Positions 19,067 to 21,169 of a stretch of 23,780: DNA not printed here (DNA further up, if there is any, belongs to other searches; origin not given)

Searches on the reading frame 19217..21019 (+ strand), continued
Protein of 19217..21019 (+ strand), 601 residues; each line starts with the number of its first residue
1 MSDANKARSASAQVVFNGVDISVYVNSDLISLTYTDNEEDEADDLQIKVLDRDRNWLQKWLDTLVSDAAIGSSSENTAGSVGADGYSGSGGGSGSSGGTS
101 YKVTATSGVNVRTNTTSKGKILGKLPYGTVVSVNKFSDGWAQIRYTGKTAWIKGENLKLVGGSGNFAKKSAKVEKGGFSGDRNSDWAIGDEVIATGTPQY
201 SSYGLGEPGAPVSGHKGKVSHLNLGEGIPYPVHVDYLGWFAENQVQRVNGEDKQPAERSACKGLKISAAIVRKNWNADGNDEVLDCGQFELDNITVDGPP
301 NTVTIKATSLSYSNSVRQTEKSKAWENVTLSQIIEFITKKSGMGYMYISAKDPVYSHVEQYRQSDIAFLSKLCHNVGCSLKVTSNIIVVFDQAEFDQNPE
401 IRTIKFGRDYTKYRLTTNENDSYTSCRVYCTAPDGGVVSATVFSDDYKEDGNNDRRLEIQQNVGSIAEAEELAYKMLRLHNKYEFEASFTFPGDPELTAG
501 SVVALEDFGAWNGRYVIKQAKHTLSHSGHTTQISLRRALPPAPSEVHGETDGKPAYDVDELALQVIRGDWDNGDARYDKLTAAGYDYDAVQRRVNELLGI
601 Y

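Call 90: find_related_loci(query=A2, collection=genome_contigs, flank=10000)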
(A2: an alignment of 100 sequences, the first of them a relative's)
Query A2 (601 aa) in genome_contigs; peptide patterns used: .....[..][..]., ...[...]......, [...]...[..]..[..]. (x = any residue, [..] = any of these).
275 stretches matched a pattern; 120 encode a relative of the query (tblastn E <= 1e-3); the best 80 are kept; 79 distinct loci.
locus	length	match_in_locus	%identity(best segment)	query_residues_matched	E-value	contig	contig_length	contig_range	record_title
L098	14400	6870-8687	81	1-600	0e+0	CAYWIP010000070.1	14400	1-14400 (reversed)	MAG TPA_asm: uncultured Ruminococcus sp. isolate SRP287540_co1_257 genome assembly, contig: NODE_4482_length_14400_cov_1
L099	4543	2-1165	100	214-601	0e+0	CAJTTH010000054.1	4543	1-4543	MAG TPA_asm: uncultured Oscillospiraceae bacterium isolate MGBC113373 genome assembly, contig: MGBC113373.54, whole geno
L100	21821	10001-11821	65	1-600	0e+0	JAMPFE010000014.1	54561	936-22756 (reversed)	MAG: Lachnospiraceae bacterium isolate NALB_7861_16 Scaffold_#14__SCF_014___54561_bp, whole genome shotgun sequence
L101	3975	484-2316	57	1-598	0e+0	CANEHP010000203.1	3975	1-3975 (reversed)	MAG TPA_asm: uncultured Clostridia bacterium isolate SRR18439535_bin.34_metawrap_v1.3_MAG genome assembly, contig: NODE.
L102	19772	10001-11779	56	1-600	0e+0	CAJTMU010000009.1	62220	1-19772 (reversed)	MAG TPA_asm: uncultured Oscillospiraceae bacterium isolate MGBC102041 genome assembly, contig: MGBC102041.9, whole genom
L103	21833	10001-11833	56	1-598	0e+0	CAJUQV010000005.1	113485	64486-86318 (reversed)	MAG TPA_asm: uncultured Ruminiclostridium sp. isolate MGBC147835 genome assembly, contig: MGBC147835.5, whole genome sho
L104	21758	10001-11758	55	1-600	0e+0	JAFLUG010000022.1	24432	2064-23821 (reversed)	MAG: Oscillospiraceae bacterium isolate HAN073 Seq22, whole genome shotgun sequence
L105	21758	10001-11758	54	1-600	0e+0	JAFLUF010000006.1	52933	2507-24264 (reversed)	MAG: Oscillospiraceae bacterium isolate HAN072 Seq6, whole genome shotgun sequence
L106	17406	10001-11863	55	1-598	0e+0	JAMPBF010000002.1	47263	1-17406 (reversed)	MAG: Bacillota bacterium isolate NALB_7821a_28 Scaffold_#2__SCF_002___47263_bp, whole genome shotgun sequence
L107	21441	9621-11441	53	1-598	0e+0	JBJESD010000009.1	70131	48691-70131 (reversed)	MAG: Oscillospiraceae bacterium isolate LOHA21_bin.003 NODE_109_length_70131_cov_6.925267, whole genome shotgun sequence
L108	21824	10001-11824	51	1-598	0e+0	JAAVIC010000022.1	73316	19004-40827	MAG: Oscillospiraceae bacterium isolate Mgla_MAG_34-bin_10 c_000000066508, whole genome shotgun sequence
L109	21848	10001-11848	51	1-600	0e+0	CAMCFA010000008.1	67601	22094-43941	MAG: uncultured Clostridia bacterium isolate SRR17382100_bin.23_metaWRAP_v1.3_MAG genome assembly, contig: ERZ10544632.1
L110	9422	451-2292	53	1-596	0e+0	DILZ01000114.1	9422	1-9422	MAG TPA_asm: Ruminococcaceae bacterium UBA5579 UBA5579_contig_7851, whole genome shotgun sequence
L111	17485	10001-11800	53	1-599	0e+0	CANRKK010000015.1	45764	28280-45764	MAG: uncultured Clostridia bacterium isolate Lapin-021__bin90 genome assembly, contig: Lapin-021__NODE_949_length_45764_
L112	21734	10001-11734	50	1-598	0e+0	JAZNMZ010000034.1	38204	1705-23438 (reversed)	MAG: Eubacteriales bacterium isolate T1900044659_TS20190125.MAGScoT_cleanbin_000032 SGB_1501_k141_1141503, whole genome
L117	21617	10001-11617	49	1-539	8e-164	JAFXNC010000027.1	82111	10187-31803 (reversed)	MAG: Ruminococcus sp. isolate RGIG6565 Sheep_Reticulum-5__c638, whole genome shotgun sequence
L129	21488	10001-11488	42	1-539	4e-120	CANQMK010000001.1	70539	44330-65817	MAG: uncultured Oscillospiraceae bacterium isolate Lapin-015__bin13 genome assembly, contig: Lapin-015__NODE_291_length_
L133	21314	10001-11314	59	1-539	2e-105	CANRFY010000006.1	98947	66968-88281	MAG: uncultured Clostridia bacterium isolate Lapin-023__bin17 genome assembly, contig: Lapin-023__NODE_265_length_98947_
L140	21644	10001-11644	37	1-539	2e-96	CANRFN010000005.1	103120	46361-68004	MAG: uncultured Oscillospiraceae bacterium isolate Lapin-023__bin47 genome assembly, contig: Lapin-023__NODE_252_length_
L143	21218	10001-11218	48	1-598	1e-93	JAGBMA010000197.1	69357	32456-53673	MAG: Ruminiclostridium sp. isolate RGIG9238 Water_deer_Rumen-4__c269710, whole genome shotgun sequence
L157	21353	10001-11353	50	1-539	5e-88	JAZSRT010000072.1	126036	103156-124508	MAG: Acutalibacteraceae bacterium isolate T1900044536_TS20190002.MAGScoT_cleanbin_000026 SGB_16_k141_1028747, whole geno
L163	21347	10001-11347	53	1-539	1e-86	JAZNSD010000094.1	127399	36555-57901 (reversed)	MAG: Acutalibacteraceae bacterium isolate T1900044811_TS20190277.MAGScoT_cleanbin_000010 SGB_2785_k141_2731049, whole ge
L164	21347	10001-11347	49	1-539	2e-86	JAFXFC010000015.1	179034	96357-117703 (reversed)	MAG: Clostridia bacterium isolate RGIG6358 Sheep_Rectum-4__c895, whole genome shotgun sequence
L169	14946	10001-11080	43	188-539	1e-83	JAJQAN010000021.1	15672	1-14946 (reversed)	MAG: Coriobacteriaceae bacterium isolate BH.B1_6 NODE_302_length_15672_cov_16.613562, whole genome shotgun sequence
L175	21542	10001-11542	51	1-539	5e-81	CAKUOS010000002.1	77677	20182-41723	MAG: uncultured Oscillospiraceae bacterium isolate REFINED_METABAT215_TOP10_CONTIGS_1500_ASSEMBLY_K77_MERGED__Hadza_PheC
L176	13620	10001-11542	51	1-539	7e-81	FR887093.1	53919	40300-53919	Firmicutes bacterium CAG:170 genomic scaffold, scf92, whole genome shotgun sequence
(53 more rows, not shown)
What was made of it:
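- Hosts are Clostridia of the gut (call 90), which are monoderm with a thick wall according to established knowledge.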

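Call 96: search_protein_families(library=pfam, proteins=[L157:10001-11362:+, L163:9950-11356:+, L164:9932-11356:+, L175:9983-11551:+, L140:10001-11653:+, L129:9983-11497:+, L117:9983-11917:+, L133:9983-11614:+, L169:9407-11089:+, L143:10001-11224:+], max_evalue=0.001)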
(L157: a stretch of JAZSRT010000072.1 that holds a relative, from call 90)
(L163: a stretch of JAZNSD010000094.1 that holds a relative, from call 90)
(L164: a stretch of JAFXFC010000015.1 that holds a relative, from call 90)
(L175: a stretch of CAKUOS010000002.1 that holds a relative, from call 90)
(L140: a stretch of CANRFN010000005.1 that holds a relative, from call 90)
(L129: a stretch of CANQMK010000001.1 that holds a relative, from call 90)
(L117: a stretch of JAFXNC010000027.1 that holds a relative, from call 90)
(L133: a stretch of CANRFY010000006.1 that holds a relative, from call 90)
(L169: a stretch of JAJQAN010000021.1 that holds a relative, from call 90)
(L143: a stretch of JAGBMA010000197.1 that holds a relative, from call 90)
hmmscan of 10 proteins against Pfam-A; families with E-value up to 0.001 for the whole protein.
L157:10001-11362:+ (454 aa): 2 families
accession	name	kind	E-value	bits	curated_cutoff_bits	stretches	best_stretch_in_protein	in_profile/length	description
PF24032.1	YQBQ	-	0.00019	21.4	27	1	379-448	224-294/294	YQBQ-like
PF05954.17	Phage_GPD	-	0.00037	20.2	30.1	1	228-437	77-302/305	Phage tail baseplate hub (GPD)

L163:9950-11356:+ (469 aa): 1 family
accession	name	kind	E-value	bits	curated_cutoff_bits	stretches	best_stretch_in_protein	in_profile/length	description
PF24032.1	YQBQ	-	9.5e-05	22.4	27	1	386-463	216-294/294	YQBQ-like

L164:9932-11356:+ (475 aa): 1 family
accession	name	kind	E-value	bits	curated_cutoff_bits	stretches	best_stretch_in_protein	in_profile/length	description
PF24032.1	YQBQ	-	3.9e-06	26.9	27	1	399-468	223-293/294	YQBQ-like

L175:9983-11551:+ (523 aa): 4 families
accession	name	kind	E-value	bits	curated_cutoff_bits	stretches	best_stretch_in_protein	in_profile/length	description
PF00877.26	NLPC_P60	-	4.7e-29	100.9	23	1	98-189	1-93/105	NlpC/P60 family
PF05954.17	Phage_GPD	-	2.8e-05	23.9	30.1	1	295-504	75-300/305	Phage tail baseplate hub (GPD)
PF05257.22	CHAP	-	0.0004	21.3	26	0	106-168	5-66/81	CHAP domain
PF24032.1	YQBQ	-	0.00065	19.6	27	1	439-517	212-294/294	YQBQ-like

L140:10001-11653:+ (551 aa): 2 families
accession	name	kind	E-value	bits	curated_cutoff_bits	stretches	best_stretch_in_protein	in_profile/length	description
PF05954.17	Phage_GPD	-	3.9e-13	49.7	30.1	1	318-537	70-304/305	Phage tail baseplate hub (GPD)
PF24032.1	YQBQ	-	5.8e-06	26.3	27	1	471-545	218-294/294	YQBQ-like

L129:9983-11497:+ (505 aa): 5 families
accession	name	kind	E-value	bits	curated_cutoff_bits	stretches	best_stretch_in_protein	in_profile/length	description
PF01476.26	LysM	-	6.7e-20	71.2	20.9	1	166-209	1-43/43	LysM domain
PF08239.17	SH3_3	-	2.7e-16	59.9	27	1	97-148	1-54/54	Bacterial SH3 domain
PF05954.17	Phage_GPD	-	2.7e-11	43.7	30.1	1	276-490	75-304/305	Phage tail baseplate hub (GPD)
PF23473.1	LysM3_LYK4_5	-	5.9e-05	23.5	29.3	1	166-203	5-41/48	LYK4/5 LysM3 domain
PF06347.19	SH3_4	-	0.00058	20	24.1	0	96-145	2-52/56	Bacterial SH3 domain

L117:9983-11917:+ (645 aa): 3 families
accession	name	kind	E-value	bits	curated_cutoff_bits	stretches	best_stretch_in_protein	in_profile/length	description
PF08239.17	SH3_3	-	9.6e-07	29.3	27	1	109-161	1-54/54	Bacterial SH3 domain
PF24032.1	YQBQ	-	2.2e-06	27.7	27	1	427-542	177-294/294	YQBQ-like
PF05954.17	Phage_GPD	-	5.9e-06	26.1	30.1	1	323-403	76-164/305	Phage tail baseplate hub (GPD)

L133:9983-11614:+ (544 aa): 3 families
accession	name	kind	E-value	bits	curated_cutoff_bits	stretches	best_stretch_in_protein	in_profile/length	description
PF24032.1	YQBQ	-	3e-09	37.1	27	1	309-441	161-294/294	YQBQ-like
PF05954.17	Phage_GPD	-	4.8e-07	29.7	30.1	1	220-429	76-301/305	Phage tail baseplate hub (GPD)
PF08239.17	SH3_3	-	1.3e-06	28.9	27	1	96-146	1-53/54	Bacterial SH3 domain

L169:9407-11089:+ (561 aa): 2 families
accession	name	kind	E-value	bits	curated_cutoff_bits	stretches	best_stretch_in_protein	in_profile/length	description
PF24032.1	YQBQ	-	1.2e-08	35.1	27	1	481-555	216-294/294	YQBQ-like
PF05954.17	Phage_GPD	-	0.00015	21.5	30.1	1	335-544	77-302/305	Phage tail baseplate hub (GPD)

L143:10001-11224:+ (408 aa): 3 families
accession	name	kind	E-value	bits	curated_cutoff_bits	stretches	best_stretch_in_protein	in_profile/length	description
PF08230.16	CW_7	-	2.8e-17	62.6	25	1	367-405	1-39/40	CW_7 repeat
PF05954.17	Phage_GPD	-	5.2e-06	26.3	30.1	1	123-334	75-304/305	Phage tail baseplate hub (GPD)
PF24032.1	YQBQ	-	0.00014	21.8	27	1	268-334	215-285/294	YQBQ-like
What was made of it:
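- Tried and rejected: L175/L176 carry NlpC/P60 (call 96).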

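Call 98: search_solved_structures(query=L175:10250-10580:+, max_evalue=0.001, show_alignments=1)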
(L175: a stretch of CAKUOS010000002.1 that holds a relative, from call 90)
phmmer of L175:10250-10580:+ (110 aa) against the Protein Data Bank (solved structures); distinct sequences matched with E-value up to 0.001: 41.
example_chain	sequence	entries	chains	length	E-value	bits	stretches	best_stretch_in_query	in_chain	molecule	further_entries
8v3w_H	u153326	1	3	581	1.3e-22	83.3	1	1-102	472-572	Hub-Hydrolase (CD1368)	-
8er5_A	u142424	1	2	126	1.5e-22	83.1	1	6-93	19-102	NlpC/P60 domain-containing protein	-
7cfl_A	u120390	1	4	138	7.7e-22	80.8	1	2-99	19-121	Putative cell wall hydrolase phosphatase-associated protein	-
8i2d_A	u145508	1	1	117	7.9e-20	74.3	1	1-100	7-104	Probable peptidoglycan endopeptidase LytE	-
8i2f_B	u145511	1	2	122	9e-20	74.1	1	1-100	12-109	Probable peptidoglycan endopeptidase LytE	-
6b8c_A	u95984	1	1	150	3.5e-19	72.2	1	1-89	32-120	NLP/P60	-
8i2e_B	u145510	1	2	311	8.1e-19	71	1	1-100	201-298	Probable peptidoglycan endopeptidase LytE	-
9ubf_A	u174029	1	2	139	1.9e-18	69.9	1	2-100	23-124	Cell wall hydrolase Tn916-like,CTn7-Orf16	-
3pbi_A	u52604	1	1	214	8.3e-18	67.8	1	6-106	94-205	INVASION PROTEIN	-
8idc_E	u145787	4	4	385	1e-17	67.5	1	6-93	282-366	NlpC/P60 family protein | Probable endopeptidase MT2245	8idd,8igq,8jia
4hpe_A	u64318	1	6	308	1.9e-17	66.6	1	2-97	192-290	Putative cell wall hydrolase Tn916-like,CTn1-Orf17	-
4xcm_A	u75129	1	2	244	3.1e-17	65.9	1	6-90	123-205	Cell wall-binding endopeptidase-related protein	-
3i86_A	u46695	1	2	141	7e-16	61.6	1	13-105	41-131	Putative uncharacterized protein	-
4fdy_A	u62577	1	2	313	1.4e-15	60.5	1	2-99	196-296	Similar to lipoprotein, NLP/P60 family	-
3h41_A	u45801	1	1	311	1.8e-15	60.3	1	5-100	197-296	NLP/P60 family protein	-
2hbw_A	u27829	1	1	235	2.4e-13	53.4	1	11-92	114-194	NLP/P60 protein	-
6biq_A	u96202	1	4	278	6.8e-13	51.9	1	7-100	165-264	Clan CA, family C40, NlpC/P60 superfamily cysteine peptidase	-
8ev4_A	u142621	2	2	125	2.6e-12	50.1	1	4-89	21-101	Clan CA, family C40, NlpC/P60 superfamily cysteine peptidase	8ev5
6bim_A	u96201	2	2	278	1.4e-10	44.5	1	7-90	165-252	Clan CA, family C40, NlpC/P60 superfamily cysteine peptidase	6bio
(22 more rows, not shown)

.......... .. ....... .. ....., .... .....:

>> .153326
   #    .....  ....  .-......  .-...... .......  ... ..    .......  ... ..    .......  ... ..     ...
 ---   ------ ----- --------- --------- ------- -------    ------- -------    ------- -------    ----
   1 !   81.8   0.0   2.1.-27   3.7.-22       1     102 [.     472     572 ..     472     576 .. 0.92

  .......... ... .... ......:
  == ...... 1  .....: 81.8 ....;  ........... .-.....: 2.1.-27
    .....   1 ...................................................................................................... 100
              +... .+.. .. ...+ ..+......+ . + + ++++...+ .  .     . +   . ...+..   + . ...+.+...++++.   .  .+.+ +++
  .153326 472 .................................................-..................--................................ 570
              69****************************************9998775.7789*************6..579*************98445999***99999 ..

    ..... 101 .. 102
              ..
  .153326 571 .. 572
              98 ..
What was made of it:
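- On Virion-associated peptidoglycan hydrolase / hub-hydrolase: Relative L175 does meet this feature (calls 96, 98).
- Closest known: Diffocin hub-hydrolase CD1368. Same: The NlpC/P60 domain in the loop of relative L175 is most similar to the CD1368 endopeptidase (call 98).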

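Call 99: search_protein_families(library=ncbifam, proteins=[window:19217-21019:+], max_evalue=0.001)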
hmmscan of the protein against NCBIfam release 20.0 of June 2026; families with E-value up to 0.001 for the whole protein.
window:19217-21019:+ (601 aa): 8 families
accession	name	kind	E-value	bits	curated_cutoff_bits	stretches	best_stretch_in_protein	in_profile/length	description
NF033848.1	VgrG_rel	hypoth_equivalog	1.2e-12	46.9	275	2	317-394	106-184/547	VgrG-related protein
NF040670.1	wall_bind_EntA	exception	8.5e-07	28.7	560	1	98-157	22-81/291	cell wall-binding protein EntA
NF040676.1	wall_bind_EntB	exception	2.3e-06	26.4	780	1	101-153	85-137/490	cell wall-binding protein EntB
NF040675.1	wall_bind_EntD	exception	0.00017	20.9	590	1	102-156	26-80/310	cell wall-binding protein EntD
TIGR04211.1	SH3_and_anchor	equivalog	0.0003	20.5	65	1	108-157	7-58/198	TIGR04211 family SH3 domain-containing protein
NF040678.1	EntFM_CwpFM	equivalog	0.00033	19.8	720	1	98-181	215-297/430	enterotoxin EntFM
TIGR03361.1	VI_Rhs_Vgr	subfamily_domain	0.00041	19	186.35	0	317-409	95-193/513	type VI secretion system tip protein TssI/VgrG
NF040677.1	wall_bind_EntC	exception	0.00064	18.6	770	1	103-154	27-79/422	cell wall-binding protein EntC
